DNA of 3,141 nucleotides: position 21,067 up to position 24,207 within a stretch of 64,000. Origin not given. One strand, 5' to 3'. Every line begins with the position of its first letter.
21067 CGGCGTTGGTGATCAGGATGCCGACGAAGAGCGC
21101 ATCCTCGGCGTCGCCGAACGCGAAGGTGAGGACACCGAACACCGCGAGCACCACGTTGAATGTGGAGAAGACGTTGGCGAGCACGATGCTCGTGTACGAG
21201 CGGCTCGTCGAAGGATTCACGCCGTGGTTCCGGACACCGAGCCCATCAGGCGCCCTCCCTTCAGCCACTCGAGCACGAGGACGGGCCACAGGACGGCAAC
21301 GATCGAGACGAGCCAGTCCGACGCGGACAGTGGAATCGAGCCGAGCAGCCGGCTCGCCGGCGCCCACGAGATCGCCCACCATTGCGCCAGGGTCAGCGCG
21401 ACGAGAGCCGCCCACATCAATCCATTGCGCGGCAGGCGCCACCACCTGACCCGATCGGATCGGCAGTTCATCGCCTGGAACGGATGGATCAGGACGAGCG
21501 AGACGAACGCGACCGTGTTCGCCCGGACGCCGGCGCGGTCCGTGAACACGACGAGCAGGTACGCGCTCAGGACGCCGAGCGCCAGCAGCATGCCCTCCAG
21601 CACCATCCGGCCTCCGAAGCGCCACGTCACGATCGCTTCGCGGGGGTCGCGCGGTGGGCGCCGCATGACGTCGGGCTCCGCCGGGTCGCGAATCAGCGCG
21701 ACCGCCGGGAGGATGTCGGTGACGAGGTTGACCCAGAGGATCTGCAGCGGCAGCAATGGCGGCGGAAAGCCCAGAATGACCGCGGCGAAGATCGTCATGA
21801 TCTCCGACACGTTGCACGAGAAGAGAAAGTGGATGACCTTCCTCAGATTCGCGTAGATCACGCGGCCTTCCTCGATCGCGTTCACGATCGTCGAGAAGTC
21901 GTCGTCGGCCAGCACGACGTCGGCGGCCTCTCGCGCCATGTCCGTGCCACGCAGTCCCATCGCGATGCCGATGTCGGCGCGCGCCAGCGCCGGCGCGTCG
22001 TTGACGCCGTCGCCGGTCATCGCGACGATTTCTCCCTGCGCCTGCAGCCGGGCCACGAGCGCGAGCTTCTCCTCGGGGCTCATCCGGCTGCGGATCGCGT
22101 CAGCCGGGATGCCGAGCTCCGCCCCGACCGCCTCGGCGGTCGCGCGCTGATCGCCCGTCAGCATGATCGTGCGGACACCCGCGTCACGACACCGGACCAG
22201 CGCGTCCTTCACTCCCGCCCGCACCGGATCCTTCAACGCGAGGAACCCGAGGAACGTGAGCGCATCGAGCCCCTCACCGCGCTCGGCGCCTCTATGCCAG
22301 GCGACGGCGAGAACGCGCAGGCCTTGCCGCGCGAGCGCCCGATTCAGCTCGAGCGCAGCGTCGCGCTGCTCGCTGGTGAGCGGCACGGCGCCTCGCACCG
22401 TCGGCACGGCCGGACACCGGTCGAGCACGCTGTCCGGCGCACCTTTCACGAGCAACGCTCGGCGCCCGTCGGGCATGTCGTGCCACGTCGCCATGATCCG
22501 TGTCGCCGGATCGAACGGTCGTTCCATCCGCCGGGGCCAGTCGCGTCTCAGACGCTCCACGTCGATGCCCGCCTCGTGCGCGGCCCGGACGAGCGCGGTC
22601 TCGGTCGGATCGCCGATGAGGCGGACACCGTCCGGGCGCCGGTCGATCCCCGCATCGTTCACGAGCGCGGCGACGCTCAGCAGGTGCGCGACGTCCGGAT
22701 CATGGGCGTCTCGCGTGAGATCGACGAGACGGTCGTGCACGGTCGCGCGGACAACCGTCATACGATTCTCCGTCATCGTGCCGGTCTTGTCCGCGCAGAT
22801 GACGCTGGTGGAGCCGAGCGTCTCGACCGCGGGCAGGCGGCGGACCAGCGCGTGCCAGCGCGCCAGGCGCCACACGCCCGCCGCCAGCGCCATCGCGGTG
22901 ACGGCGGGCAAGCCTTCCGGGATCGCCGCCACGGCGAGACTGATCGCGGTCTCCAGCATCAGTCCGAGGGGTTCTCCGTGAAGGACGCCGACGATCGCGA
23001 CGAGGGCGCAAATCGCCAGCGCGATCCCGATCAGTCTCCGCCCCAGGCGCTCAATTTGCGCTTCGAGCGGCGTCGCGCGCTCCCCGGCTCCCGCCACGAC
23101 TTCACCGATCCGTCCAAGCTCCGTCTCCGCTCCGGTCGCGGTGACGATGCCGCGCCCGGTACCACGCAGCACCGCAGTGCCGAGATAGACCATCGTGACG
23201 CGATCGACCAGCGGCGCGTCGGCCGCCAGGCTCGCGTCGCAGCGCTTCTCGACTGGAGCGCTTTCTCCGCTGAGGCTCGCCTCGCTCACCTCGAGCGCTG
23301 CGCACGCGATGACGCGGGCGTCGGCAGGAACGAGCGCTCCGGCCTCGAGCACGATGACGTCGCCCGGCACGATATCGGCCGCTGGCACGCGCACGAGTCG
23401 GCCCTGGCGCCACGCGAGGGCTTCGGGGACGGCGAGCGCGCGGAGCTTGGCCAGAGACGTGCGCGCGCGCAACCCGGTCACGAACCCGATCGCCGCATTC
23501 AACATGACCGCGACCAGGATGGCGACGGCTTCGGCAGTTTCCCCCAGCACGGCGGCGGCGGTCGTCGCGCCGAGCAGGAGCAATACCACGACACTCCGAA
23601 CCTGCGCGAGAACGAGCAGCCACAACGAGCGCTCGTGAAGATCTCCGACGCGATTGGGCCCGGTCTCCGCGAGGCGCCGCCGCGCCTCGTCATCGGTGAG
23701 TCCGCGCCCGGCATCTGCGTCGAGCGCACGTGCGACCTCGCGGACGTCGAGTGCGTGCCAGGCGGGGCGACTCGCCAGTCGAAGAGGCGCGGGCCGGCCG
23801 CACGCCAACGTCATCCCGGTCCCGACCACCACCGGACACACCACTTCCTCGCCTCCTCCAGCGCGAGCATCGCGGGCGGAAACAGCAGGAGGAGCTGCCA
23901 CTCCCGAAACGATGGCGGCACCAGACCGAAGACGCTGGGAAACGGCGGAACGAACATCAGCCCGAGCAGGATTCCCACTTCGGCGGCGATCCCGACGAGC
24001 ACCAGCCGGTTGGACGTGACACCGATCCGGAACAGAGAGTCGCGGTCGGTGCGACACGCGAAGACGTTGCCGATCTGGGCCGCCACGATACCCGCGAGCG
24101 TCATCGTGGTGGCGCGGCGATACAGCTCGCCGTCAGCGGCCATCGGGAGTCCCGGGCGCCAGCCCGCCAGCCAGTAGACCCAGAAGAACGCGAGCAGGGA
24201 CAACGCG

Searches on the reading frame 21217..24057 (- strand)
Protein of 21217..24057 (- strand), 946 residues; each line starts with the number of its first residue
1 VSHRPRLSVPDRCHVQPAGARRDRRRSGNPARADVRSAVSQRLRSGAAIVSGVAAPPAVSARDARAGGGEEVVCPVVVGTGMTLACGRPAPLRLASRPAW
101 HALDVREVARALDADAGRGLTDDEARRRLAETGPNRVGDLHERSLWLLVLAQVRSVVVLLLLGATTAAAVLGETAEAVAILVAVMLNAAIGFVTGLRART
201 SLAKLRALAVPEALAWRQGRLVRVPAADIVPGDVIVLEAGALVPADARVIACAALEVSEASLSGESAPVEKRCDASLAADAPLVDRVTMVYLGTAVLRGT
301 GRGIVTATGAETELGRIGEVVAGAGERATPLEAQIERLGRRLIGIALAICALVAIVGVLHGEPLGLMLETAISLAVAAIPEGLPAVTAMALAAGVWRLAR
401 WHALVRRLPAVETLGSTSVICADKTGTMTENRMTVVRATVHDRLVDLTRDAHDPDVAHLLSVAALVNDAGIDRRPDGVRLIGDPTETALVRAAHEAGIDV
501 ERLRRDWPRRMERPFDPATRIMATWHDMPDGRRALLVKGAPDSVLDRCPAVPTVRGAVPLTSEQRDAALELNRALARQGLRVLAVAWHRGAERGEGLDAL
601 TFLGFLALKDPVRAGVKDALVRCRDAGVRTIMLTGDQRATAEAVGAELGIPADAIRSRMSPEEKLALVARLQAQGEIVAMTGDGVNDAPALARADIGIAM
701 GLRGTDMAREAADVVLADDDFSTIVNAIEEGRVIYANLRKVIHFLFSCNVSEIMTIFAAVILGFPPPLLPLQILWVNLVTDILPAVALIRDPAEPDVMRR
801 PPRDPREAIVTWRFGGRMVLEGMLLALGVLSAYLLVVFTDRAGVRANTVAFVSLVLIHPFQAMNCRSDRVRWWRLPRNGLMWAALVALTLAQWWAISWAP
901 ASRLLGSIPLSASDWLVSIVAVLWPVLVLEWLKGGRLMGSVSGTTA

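Call 11: search_protein_families(library=pfam, proteins=[window:21217-24057:-], max_evalue=0.001)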
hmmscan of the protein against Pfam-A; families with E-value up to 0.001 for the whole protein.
window:21217-24057:- (946 aa): 7 families
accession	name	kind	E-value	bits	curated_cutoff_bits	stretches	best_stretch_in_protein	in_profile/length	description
PF00122.25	E1-E2_ATPase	-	1.3e-46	158.8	28.1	1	210-400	4-180/181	E1-E2 ATPase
PF00689.26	Cation_ATPase_C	-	1e-42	146.3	27.3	1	765-933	1-173/175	Cation transporting ATPase, C-terminus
PF13246.12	Cation_ATPase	-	3.1e-19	69.2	21.7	1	464-549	1-89/91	Cation transport ATPase (P-type)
PF00702.32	Hydrolase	-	2.5e-18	67.6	26.4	1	419-695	3-191/191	haloacid dehalogenase-like hydrolase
PF00690.31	Cation_ATPase_N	-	2.2e-15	56.5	20.4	1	100-165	1-66/69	Cation transporter/ATPase, N-terminus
PF12710.13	HAD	-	1.3e-05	26.2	27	1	564-691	38-188/189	haloacid dehalogenase-like hydrolase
PF08282.18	Hydrolase_3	-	0.00053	20.2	20.9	0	667-728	195-255/255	haloacid dehalogenase-like hydrolase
